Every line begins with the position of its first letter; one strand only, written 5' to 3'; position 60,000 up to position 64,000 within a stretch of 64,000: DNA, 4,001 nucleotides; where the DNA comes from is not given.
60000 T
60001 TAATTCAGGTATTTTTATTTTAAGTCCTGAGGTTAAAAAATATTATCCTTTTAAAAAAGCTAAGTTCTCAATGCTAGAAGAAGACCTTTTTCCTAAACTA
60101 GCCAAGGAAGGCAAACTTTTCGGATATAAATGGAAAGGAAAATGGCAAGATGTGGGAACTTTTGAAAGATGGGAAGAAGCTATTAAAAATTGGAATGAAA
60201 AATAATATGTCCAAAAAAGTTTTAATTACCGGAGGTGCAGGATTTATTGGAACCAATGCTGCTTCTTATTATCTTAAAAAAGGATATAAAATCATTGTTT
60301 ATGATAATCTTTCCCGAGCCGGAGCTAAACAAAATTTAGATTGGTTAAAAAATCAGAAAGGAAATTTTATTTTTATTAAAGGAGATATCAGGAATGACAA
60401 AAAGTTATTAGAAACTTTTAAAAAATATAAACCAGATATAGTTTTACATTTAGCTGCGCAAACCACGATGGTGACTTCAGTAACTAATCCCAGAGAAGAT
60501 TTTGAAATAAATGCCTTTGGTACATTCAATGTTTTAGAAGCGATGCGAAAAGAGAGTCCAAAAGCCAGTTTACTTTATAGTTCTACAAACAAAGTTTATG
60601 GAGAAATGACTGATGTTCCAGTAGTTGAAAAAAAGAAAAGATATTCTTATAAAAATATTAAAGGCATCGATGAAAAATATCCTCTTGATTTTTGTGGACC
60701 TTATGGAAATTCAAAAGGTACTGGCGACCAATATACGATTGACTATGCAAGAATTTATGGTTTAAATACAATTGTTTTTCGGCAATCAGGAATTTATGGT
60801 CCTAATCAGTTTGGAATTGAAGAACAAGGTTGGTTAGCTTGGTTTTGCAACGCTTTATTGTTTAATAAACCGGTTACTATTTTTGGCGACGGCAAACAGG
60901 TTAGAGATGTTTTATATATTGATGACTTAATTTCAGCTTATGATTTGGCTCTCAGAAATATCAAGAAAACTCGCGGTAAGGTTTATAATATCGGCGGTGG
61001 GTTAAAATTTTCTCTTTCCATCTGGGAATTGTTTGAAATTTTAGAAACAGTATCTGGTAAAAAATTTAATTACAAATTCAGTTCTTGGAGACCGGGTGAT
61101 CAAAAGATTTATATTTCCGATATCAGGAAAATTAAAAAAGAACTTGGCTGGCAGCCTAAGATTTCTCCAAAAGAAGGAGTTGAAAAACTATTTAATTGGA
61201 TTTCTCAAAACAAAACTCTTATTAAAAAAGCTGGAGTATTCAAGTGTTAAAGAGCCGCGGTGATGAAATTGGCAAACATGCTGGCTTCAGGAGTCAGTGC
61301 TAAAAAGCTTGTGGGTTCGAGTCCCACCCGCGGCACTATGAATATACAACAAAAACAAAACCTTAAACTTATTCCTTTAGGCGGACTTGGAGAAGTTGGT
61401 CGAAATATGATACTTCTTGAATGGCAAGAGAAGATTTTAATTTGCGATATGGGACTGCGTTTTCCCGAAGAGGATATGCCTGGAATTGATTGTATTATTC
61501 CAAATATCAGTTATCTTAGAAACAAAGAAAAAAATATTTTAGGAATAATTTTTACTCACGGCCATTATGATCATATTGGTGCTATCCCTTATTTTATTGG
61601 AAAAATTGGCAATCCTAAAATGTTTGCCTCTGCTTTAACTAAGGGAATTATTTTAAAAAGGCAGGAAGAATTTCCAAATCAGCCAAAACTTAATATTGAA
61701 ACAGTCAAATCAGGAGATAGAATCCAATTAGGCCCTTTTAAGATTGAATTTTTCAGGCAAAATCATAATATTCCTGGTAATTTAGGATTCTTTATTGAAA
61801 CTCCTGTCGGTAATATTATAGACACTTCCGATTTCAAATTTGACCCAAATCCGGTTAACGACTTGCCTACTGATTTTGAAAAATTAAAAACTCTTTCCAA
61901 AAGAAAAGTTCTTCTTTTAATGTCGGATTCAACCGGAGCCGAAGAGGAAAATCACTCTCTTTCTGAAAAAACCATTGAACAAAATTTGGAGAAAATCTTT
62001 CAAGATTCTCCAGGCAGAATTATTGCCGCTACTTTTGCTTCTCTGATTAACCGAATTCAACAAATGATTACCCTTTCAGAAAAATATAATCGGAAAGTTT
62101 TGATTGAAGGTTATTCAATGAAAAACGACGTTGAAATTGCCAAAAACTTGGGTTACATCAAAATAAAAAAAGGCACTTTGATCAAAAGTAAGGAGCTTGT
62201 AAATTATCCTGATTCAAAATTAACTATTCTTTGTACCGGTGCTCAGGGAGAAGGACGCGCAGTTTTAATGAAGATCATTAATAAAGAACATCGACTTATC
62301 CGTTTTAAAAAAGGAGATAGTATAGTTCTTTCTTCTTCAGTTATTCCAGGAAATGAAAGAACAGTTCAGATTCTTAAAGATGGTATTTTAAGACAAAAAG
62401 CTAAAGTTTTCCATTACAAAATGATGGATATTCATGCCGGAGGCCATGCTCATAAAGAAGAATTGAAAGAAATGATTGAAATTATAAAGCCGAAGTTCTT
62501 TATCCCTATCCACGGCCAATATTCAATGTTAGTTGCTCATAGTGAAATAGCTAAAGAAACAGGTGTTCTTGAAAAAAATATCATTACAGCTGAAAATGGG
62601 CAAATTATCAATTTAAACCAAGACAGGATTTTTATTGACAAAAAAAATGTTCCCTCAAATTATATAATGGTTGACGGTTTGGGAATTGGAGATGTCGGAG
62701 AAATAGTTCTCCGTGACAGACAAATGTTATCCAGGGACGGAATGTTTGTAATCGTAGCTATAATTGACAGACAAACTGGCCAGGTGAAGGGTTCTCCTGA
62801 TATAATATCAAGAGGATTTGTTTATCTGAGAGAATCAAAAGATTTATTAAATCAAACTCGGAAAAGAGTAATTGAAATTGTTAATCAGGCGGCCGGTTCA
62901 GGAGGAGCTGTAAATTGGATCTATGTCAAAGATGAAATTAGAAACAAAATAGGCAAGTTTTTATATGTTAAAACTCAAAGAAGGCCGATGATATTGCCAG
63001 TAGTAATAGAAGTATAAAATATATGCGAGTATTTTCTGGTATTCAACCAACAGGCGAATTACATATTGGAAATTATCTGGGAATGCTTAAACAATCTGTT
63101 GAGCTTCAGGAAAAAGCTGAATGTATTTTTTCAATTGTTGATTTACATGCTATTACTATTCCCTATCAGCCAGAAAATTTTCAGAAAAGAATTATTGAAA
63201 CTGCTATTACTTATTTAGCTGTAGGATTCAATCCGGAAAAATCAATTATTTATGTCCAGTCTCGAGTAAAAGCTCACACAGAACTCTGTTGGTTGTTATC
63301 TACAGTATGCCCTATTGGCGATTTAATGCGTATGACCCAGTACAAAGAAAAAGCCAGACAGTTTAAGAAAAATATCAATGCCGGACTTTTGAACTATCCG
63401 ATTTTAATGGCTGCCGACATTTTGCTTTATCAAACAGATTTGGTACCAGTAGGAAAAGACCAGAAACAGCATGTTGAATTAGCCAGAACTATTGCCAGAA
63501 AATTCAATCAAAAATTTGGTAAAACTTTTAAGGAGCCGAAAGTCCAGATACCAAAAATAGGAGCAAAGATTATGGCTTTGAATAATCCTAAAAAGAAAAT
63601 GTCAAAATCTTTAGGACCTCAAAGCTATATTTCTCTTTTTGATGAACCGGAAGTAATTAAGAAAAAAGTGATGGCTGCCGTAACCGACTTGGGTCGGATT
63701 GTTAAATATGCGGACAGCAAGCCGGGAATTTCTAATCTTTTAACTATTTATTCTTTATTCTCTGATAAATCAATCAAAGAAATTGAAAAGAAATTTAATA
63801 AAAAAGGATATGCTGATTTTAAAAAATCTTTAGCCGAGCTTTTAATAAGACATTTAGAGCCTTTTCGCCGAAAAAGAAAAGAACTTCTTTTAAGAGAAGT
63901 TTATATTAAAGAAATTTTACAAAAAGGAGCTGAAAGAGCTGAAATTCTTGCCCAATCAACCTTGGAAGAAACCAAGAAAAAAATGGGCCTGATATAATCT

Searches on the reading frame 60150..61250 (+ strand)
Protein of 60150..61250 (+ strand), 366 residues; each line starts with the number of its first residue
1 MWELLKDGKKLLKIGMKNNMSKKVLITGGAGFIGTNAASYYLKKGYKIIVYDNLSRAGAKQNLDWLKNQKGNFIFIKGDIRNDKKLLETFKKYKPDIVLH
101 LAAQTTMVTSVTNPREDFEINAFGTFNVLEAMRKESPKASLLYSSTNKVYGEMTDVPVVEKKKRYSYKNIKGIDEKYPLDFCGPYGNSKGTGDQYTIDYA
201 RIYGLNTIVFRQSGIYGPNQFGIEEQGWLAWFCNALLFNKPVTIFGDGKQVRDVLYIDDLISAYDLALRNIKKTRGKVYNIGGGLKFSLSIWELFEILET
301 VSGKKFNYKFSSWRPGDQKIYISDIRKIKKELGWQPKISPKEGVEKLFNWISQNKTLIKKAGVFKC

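Call 73: search_protein_families(library=pfam, proteins=[window:60150-61250:+], max_evalue=0.00001)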
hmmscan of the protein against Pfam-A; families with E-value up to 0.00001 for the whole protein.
window:60150-61250:+ (366 aa): 8 families
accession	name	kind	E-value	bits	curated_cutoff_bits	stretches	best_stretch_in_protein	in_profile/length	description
PF16363.11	GDP_Man_Dehyd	-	8.9e-57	193.5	27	1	25-346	1-331/332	GDP-mannose 4,6 dehydratase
PF01370.27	Epimerase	-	7.2e-53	179.9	20.9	1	24-282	1-240/240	NAD dependent epimerase/dehydratase family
PF01073.25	3Beta_HSD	-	1.3e-16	60.9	22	1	25-274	1-235/280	3-beta hydroxysteroid dehydrogenase/isomerase family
PF04321.23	RmlD_sub_bind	-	4e-13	49.5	27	1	23-219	2-155/287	RmlD substrate binding domain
PF02719.21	Polysacc_synt_2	-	2.9e-12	46.8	20.2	1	24-148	1-130/293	Polysaccharide biosynthesis protein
PF07993.18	NAD_binding_4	-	1e-10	41.7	20.1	1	68-223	58-215/258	Male sterility protein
PF00106.31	adh_short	-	4.5e-08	33.2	26.6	1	22-132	1-119/195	short chain dehydrogenase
PF08659.16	KR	-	2.8e-06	27.8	22.6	1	24-154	3-145/180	KR domain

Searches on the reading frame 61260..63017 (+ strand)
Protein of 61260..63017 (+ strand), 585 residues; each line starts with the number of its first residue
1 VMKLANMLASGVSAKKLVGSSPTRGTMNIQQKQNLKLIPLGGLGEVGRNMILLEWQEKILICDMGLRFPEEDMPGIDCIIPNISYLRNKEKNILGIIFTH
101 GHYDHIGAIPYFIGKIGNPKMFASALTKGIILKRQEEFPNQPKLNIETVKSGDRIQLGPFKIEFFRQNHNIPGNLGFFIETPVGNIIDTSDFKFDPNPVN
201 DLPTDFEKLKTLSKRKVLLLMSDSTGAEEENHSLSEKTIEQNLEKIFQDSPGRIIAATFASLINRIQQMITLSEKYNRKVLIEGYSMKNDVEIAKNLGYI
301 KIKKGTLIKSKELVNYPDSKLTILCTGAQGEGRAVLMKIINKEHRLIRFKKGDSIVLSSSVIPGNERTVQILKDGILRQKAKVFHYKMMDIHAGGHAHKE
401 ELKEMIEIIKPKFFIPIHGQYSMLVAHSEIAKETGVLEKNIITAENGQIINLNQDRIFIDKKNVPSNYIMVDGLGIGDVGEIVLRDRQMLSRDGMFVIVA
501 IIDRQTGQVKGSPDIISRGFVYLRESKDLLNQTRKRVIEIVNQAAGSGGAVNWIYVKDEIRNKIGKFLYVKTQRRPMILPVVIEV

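Call 73: search_protein_families(library=pfam, proteins=[window:61260-63017:+], max_evalue=0.00001)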
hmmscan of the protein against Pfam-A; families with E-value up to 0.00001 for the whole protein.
window:61260-63017:+ (585 aa): 5 families
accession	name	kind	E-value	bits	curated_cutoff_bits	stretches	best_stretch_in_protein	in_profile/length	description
PF22505.1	RNase_J_b_CASP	-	1.2e-41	141.8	27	1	252-370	2-120/126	Ribonuclease J, beta-CASP domain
PF17770.6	RNase_J_C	-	9.9e-30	104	23.8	1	483-585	1-102/102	Ribonuclease J C-terminal domain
PF07521.17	RMMBL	-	1.1e-08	35.4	21.6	1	394-435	15-57/63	Zn-dependent metallo-hydrolase RNA specificity domain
PF12706.13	Lactamase_B_2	-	2.4e-08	34.3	27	1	91-193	29-144/200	Beta-lactamase superfamily domain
PF00753.33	Lactamase_B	-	2.1e-07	31.5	22.7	1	75-120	33-71/196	Metallo-beta-lactamase superfamily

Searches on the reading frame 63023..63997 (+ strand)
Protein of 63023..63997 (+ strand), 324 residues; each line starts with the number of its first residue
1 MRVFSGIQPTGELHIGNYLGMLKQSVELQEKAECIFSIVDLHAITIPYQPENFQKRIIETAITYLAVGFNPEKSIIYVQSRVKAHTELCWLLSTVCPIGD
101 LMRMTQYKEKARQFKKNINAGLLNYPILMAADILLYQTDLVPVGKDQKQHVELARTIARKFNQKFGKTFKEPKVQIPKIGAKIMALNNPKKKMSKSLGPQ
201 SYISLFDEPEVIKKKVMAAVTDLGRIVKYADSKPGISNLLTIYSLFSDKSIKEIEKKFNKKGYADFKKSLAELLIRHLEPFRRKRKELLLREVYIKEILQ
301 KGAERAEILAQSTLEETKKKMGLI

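Call 73: search_protein_families(library=pfam, proteins=[window:63023-63997:+], max_evalue=0.00001)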
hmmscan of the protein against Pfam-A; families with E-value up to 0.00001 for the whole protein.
window:63023-63997:+ (324 aa): 1 family
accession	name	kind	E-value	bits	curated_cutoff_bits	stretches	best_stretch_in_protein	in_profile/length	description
PF00579.31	tRNA-synt_1b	-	5.7e-76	256.1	21.1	1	1-278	6-291/292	tRNA synthetases class I (W and Y)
